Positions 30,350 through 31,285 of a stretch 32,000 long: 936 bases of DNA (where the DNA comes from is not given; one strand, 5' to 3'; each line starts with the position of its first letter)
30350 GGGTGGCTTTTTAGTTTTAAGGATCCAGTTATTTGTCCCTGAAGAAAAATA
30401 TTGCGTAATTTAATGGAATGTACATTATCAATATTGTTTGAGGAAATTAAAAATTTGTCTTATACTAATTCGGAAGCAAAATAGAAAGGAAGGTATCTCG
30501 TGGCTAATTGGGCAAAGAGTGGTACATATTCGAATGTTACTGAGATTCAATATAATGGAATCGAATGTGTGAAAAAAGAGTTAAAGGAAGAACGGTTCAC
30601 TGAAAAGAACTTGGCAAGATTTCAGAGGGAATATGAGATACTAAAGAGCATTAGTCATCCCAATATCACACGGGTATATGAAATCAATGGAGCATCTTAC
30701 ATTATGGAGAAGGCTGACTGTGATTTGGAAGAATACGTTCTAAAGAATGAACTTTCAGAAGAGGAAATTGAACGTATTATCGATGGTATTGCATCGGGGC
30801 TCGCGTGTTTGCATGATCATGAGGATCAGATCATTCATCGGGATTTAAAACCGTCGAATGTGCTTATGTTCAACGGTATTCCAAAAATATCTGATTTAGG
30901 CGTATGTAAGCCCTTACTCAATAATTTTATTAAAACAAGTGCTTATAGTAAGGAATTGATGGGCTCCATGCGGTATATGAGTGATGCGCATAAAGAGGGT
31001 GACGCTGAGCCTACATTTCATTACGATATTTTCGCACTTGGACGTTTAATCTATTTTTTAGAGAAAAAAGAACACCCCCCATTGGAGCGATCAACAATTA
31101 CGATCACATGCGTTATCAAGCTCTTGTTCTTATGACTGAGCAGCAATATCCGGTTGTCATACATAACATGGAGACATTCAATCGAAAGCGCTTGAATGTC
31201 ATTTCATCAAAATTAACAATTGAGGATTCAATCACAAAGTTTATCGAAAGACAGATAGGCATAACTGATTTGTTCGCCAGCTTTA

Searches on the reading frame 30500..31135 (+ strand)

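Call 13: search_protein_families(library=pfam, proteins=[window:30500-31135:+], max_evalue=0.001)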
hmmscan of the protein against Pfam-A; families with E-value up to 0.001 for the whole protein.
window:30500-31135:+ (211 aa): 2 families
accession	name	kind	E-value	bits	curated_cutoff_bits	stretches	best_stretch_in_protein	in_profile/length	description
PF00069.31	Pkinase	-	9.8e-27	94.4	31.7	1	7-194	9-197/263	Protein kinase domain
PF07714.23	PK_Tyr_Ser-Thr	-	4.4e-14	52.8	23.1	1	7-160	9-171/258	Protein tyrosine and serine/threonine kinase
